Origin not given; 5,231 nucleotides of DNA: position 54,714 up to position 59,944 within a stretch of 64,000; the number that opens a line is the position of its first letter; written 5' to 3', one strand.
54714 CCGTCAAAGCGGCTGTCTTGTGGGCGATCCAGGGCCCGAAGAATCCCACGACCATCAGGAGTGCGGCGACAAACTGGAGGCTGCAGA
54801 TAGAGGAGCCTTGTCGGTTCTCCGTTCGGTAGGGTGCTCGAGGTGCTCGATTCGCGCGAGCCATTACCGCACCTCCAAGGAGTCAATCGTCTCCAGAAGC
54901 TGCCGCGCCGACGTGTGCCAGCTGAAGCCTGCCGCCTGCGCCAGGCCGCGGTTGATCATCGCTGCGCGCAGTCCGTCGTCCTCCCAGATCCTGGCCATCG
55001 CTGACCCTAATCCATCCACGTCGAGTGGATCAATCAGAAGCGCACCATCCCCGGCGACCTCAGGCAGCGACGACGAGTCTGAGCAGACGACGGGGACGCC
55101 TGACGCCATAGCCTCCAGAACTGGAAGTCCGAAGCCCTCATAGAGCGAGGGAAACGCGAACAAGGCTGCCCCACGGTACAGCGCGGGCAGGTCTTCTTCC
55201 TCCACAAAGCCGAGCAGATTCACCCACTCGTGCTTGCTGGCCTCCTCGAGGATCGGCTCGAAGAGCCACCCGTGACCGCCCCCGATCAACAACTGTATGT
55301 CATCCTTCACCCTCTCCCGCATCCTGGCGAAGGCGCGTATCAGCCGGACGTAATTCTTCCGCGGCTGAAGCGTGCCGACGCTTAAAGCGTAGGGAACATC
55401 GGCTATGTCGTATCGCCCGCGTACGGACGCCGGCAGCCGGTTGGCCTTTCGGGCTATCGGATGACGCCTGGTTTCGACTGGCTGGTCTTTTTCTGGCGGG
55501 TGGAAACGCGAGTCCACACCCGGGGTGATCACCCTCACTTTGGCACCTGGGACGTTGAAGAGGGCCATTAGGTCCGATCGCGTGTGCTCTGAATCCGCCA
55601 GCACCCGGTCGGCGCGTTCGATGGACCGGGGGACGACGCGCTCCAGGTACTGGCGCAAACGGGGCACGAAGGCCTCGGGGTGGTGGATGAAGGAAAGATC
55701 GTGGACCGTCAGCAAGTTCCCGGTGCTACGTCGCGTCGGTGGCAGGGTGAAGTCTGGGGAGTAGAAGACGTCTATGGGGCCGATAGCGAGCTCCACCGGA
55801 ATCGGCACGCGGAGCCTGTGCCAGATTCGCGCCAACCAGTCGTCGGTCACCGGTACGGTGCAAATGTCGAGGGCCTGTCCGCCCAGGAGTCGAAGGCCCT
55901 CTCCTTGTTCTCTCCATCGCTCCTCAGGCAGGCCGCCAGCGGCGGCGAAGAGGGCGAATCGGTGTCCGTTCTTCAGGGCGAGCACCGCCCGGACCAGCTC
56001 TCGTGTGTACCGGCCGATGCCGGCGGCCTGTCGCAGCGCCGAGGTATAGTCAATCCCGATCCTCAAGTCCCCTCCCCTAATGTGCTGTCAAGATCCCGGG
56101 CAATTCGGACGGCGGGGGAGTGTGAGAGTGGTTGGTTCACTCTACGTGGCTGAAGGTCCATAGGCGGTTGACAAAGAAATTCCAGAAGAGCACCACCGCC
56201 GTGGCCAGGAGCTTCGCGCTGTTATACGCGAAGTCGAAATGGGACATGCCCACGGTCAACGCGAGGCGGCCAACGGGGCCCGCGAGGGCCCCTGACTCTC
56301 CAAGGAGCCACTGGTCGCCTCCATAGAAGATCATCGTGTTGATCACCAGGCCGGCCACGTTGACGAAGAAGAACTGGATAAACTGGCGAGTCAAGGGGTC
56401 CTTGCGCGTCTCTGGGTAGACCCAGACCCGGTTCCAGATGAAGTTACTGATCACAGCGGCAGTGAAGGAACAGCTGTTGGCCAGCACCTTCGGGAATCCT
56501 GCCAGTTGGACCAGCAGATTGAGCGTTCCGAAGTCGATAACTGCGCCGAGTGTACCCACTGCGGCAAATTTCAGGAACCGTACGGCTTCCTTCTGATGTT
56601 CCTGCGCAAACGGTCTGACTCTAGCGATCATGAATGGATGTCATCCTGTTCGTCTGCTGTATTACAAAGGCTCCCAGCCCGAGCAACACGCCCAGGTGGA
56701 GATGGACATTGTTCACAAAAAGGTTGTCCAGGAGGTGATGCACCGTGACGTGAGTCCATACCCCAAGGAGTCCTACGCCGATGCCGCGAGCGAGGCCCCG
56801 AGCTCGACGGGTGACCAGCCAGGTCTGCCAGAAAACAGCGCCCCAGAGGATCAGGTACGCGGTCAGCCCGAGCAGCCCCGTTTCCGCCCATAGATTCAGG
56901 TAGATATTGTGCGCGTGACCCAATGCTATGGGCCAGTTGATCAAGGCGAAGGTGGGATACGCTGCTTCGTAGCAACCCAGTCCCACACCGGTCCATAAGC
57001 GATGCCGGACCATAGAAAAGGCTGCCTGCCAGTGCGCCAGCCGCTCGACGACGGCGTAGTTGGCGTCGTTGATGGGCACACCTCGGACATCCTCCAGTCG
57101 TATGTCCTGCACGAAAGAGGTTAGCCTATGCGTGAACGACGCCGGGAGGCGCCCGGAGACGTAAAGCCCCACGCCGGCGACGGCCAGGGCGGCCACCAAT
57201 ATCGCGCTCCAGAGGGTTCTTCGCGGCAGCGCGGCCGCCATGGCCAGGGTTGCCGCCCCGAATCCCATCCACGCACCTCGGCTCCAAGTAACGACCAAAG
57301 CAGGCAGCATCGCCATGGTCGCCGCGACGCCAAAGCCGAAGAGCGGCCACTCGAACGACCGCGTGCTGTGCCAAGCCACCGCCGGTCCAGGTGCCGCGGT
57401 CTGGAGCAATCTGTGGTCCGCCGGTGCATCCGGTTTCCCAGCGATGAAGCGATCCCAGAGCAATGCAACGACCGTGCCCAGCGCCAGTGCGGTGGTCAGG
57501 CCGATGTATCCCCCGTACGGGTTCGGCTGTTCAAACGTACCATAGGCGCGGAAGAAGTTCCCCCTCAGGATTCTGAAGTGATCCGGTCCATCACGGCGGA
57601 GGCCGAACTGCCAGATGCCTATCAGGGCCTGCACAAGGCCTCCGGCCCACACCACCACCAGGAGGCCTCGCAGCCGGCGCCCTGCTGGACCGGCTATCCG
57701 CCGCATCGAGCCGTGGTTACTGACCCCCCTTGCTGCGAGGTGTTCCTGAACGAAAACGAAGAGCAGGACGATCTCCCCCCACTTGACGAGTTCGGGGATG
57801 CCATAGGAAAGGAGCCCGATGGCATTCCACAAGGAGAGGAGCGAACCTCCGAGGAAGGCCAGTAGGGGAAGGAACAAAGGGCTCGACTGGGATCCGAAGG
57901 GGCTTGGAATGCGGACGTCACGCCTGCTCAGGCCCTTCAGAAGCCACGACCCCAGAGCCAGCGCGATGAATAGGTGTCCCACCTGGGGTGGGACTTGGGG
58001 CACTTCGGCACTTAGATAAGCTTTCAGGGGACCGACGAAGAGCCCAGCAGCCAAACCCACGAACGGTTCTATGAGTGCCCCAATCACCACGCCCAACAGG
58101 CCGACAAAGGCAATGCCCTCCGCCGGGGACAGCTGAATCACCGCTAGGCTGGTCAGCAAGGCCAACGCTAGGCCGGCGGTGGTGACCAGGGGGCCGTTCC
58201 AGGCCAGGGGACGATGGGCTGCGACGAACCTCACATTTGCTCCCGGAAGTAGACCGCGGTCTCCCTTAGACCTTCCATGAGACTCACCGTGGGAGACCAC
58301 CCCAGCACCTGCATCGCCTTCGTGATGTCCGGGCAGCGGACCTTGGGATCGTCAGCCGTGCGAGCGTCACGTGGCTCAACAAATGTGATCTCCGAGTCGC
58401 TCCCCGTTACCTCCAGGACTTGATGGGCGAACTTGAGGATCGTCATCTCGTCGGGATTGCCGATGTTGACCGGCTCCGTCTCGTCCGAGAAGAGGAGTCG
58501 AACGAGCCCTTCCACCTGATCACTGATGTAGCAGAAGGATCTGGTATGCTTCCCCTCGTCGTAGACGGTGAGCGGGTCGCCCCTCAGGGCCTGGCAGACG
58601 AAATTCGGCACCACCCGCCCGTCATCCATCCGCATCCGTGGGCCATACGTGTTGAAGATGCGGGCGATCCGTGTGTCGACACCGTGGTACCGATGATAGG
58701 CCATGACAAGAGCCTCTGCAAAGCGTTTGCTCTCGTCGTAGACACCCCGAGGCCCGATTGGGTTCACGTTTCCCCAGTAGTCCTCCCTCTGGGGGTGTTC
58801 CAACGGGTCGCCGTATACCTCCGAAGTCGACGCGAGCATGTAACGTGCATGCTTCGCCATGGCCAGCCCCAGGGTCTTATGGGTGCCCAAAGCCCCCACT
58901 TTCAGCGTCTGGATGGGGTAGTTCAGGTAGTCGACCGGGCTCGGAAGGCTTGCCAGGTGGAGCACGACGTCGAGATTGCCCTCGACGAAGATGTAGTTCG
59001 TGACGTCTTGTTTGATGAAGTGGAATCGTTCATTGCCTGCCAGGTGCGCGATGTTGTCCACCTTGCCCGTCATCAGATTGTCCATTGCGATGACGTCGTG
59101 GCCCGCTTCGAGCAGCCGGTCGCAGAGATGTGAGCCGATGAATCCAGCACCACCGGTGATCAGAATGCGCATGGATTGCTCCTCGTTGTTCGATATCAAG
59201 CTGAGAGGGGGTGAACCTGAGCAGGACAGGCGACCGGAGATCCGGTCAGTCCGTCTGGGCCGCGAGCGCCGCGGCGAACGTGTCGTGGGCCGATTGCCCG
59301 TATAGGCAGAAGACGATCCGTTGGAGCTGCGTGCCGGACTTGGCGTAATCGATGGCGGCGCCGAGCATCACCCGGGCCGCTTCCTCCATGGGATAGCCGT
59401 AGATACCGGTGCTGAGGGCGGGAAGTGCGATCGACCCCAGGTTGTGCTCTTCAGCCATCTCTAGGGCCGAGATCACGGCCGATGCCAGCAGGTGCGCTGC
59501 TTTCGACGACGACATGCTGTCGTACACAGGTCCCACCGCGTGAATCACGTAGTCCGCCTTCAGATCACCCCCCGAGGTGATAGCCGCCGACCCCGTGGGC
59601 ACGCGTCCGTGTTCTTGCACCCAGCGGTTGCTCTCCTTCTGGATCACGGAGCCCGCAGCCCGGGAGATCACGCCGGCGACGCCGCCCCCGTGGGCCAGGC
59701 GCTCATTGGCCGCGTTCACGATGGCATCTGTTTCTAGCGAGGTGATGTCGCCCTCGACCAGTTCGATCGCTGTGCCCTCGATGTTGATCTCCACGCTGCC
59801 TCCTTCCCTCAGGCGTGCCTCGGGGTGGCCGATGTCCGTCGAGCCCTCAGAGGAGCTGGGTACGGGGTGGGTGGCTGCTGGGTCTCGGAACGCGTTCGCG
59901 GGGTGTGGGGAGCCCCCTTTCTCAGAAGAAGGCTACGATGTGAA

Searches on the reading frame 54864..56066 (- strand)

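Call 53: search_protein_families(library=pfam, max_evalue=0.00001, proteins=[window:54864-56066:-])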
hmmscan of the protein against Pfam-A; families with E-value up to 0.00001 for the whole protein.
window:54864-56066:- (400 aa): 6 families
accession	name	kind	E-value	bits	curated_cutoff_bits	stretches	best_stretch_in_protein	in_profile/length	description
PF00534.26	Glycos_transf_1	-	2.2e-34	118.9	26.4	1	223-374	14-169/172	Glycosyl transferases group 1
PF13692.12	Glyco_trans_1_4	-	4.6e-29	101.9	27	1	226-363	3-142/142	Glycosyl transferases group 1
PF13439.12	Glyco_transf_4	-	4.4e-13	50.1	28.5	1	16-186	3-168/170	Glycosyltransferase Family 4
PF20706.3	GT4-conflict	-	1.6e-11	44.3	26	1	226-334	199-316/385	Family 4 Glycosyltransferase in conflict systems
PF13579.12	Glyco_trans_4_4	-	1.1e-08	36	29.7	1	16-183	2-158/158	Glycosyl transferase 4-like domain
PF13524.12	Glyco_trans_1_2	-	4.4e-07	30.4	25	1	252-391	12-143/144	Glycosyl transferase-like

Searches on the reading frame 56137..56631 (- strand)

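Call 53: search_protein_families(library=pfam, max_evalue=0.00001, proteins=[window:56137-56631:-])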
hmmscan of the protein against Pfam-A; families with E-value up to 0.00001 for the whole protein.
window:56137-56631:- (164 aa): 1 family
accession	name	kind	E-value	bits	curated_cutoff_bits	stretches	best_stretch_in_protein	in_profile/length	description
PF04138.20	GtrA_DPMS_TM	-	6.7e-26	91.2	26.1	1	21-160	1-117/117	GtrA/DPMS, transmembrane domain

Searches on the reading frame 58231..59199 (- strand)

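Call 53: search_protein_families(library=pfam, max_evalue=0.00001, proteins=[window:58231-59199:-])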
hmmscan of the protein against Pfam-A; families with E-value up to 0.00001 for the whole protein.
window:58231-59199:- (322 aa): 6 families
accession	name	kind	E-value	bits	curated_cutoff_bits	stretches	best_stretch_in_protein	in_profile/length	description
PF16363.11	GDP_Man_Dehyd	-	3.2e-54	185.1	27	1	13-314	1-332/332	GDP-mannose 4,6 dehydratase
PF01370.27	Epimerase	-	3.3e-48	164.7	20.9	1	12-247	1-240/240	NAD dependent epimerase/dehydratase family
PF02719.21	Polysacc_synt_2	-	2.6e-11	43.7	20.2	0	149-269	133-251/293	Polysaccharide biosynthesis protein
PF01073.25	3Beta_HSD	-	6.7e-11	42.2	22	1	13-167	1-159/280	3-beta hydroxysteroid dehydrogenase/isomerase family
PF04321.23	RmlD_sub_bind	-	4.7e-09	36.2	27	1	10-269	1-235/287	RmlD substrate binding domain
PF07993.18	NAD_binding_4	-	2.2e-07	30.8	20.1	0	74-181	87-204/258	Male sterility protein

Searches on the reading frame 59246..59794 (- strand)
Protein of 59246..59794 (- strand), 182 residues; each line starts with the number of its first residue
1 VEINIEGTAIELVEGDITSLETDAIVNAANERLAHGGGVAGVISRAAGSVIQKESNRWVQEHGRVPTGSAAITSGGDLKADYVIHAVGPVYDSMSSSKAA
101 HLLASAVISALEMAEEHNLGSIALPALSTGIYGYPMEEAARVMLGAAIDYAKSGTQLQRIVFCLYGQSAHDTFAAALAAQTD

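Call 53: search_protein_families(library=pfam, max_evalue=0.00001, proteins=[window:59246-59794:-])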
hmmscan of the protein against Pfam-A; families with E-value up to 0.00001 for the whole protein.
window:59246-59794:- (182 aa): 1 family
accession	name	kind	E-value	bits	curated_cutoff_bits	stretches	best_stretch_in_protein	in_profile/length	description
PF01661.27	Macro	-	1.1e-41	141.9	22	1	26-143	1-118/118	Macro domain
